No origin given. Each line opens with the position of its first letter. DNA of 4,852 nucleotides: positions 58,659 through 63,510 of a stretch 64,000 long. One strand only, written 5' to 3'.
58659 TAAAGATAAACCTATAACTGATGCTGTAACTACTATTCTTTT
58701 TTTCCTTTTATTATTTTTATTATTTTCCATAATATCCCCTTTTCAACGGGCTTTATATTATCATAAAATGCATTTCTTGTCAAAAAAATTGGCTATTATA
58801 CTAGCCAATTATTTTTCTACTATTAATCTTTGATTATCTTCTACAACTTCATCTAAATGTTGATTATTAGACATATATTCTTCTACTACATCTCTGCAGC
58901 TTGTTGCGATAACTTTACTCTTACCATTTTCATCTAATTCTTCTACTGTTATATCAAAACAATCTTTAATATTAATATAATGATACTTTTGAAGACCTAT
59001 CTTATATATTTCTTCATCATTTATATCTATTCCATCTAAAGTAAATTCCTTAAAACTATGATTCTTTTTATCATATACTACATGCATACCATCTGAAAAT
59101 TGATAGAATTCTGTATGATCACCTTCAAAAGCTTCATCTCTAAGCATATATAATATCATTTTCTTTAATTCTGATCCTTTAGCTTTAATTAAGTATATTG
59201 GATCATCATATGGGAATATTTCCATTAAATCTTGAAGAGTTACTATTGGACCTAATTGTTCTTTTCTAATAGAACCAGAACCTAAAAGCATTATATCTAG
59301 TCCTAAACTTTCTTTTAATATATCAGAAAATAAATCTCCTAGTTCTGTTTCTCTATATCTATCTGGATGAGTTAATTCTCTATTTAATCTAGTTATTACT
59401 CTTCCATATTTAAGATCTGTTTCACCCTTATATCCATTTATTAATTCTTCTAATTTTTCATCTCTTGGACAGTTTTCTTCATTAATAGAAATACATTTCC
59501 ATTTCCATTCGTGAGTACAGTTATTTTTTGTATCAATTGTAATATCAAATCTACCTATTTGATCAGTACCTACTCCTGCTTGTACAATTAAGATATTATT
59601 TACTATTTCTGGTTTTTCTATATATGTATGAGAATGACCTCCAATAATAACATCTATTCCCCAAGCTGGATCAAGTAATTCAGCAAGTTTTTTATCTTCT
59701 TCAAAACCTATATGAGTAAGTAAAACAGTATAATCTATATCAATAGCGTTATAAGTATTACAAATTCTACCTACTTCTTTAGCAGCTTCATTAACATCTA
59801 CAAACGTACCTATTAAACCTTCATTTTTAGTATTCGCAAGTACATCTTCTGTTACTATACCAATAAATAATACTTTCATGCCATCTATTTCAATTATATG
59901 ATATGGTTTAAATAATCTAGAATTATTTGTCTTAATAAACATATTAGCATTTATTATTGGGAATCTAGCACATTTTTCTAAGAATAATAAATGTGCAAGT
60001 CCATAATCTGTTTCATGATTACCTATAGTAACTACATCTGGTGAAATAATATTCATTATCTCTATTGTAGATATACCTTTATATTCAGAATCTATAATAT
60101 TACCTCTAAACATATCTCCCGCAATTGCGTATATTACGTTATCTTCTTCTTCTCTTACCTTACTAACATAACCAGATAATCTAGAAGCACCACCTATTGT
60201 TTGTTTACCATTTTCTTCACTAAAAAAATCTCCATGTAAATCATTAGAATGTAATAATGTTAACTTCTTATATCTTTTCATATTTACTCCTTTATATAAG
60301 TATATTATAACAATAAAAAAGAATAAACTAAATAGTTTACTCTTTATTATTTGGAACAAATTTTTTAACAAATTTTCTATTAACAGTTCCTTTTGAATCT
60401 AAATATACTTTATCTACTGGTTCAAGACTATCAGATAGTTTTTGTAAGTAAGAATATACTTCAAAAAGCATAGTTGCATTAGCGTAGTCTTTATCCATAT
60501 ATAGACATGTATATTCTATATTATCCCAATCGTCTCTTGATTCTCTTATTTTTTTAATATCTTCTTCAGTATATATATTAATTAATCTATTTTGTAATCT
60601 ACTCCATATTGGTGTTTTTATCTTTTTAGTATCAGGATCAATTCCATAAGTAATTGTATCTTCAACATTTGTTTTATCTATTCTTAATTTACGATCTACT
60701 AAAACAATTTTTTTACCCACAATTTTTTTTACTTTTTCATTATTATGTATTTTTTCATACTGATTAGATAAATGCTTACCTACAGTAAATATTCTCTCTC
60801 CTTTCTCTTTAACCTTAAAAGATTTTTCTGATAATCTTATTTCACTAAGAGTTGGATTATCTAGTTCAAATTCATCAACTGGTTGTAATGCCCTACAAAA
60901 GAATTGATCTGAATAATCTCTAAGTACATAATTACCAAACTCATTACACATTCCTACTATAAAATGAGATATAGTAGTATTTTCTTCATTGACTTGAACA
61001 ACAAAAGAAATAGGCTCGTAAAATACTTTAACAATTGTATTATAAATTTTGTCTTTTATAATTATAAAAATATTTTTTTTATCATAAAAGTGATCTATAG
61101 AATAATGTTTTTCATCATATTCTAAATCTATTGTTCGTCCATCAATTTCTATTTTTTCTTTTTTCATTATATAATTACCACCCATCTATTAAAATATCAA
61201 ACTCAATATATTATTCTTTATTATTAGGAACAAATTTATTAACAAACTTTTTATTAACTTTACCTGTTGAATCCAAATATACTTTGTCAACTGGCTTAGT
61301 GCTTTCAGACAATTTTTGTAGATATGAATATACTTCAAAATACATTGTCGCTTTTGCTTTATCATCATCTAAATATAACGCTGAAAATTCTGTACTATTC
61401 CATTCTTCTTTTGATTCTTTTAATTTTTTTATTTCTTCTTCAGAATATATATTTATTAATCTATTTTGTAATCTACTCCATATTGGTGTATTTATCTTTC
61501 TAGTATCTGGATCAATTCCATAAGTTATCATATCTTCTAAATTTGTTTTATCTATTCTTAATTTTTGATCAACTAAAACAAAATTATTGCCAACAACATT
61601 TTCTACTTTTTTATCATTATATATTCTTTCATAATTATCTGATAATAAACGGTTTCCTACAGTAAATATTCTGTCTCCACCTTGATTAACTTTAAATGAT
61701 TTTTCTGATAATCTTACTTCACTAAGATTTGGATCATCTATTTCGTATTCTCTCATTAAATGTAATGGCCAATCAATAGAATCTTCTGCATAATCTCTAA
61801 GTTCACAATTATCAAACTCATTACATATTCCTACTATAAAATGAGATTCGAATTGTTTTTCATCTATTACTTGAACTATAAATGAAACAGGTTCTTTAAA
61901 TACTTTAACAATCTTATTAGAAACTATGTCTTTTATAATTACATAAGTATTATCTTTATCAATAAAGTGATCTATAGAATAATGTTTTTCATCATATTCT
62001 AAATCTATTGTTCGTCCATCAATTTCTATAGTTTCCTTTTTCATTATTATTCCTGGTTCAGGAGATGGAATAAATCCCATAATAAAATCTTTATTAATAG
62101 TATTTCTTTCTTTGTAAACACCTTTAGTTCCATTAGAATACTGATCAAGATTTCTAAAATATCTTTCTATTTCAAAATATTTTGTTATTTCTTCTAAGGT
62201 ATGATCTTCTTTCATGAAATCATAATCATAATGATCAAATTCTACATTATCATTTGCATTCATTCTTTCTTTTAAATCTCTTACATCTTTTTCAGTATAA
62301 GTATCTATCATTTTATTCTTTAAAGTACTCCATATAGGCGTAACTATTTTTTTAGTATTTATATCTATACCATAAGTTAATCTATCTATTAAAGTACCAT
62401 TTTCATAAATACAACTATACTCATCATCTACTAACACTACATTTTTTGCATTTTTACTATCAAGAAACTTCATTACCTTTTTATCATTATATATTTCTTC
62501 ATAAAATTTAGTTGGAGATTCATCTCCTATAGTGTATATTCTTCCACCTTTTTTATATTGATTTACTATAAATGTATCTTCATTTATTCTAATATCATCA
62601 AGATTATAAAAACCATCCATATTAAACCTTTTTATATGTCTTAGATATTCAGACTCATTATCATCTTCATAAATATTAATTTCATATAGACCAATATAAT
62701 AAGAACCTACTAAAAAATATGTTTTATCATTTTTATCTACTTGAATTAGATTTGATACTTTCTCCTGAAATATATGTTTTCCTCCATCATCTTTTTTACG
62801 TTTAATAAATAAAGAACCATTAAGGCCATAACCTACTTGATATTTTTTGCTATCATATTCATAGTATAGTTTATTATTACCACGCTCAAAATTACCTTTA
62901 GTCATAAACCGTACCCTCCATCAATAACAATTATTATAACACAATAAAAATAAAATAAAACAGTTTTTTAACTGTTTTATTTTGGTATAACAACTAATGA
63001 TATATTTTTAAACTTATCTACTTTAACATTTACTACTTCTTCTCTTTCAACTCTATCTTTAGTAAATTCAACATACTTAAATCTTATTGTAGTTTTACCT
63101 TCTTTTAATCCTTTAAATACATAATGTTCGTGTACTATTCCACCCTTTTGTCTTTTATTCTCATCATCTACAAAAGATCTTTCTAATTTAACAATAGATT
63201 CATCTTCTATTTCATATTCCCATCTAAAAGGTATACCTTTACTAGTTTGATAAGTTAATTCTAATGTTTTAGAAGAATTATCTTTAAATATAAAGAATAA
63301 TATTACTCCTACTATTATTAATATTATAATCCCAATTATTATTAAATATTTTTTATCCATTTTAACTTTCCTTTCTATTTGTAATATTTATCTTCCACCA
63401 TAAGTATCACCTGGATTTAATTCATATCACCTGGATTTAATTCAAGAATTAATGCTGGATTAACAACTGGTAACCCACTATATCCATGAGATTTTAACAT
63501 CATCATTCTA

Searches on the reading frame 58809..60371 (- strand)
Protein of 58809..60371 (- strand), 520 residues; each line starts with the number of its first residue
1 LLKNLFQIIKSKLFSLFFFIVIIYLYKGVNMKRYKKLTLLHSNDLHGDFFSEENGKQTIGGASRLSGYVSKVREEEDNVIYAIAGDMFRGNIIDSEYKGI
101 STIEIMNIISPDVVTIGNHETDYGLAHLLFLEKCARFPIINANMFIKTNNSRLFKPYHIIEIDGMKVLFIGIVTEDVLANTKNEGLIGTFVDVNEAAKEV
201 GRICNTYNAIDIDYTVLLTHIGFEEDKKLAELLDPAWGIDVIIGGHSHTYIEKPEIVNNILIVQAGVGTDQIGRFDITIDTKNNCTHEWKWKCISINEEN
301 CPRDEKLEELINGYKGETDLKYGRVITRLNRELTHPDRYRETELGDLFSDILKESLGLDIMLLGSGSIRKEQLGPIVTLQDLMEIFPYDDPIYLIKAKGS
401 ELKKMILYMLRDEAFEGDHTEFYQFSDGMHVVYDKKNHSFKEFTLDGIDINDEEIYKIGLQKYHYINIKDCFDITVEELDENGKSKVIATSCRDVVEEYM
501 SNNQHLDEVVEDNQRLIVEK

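Call 93: search_protein_families(library=pfam, proteins=[window:58809-60371:-], max_evalue=0.00001)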
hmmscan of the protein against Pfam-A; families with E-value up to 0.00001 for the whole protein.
window:58809-60371:- (520 aa): 2 families
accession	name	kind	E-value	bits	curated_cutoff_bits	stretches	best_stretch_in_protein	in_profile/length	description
PF02872.23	5_nucleotid_C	-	4e-16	59.9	23.6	1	333-466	12-147/158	5'-nucleotidase, C-terminal domain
PF00149.33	Metallophos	-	9.1e-11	43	21.5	1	38-250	2-191/191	Calcineurin-like phosphoesterase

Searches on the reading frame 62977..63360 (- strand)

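Call 93: search_protein_families(library=pfam, proteins=[window:62977-63360:-], max_evalue=0.00001)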
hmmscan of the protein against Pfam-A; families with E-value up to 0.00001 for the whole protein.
window:62977-63360:- (127 aa): 1 family
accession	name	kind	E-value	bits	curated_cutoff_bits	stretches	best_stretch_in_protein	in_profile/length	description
PF09394.16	Inhibitor_I42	-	6.2e-10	39.7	27.2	1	31-114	6-91/91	Chagasin family peptidase inhibitor I42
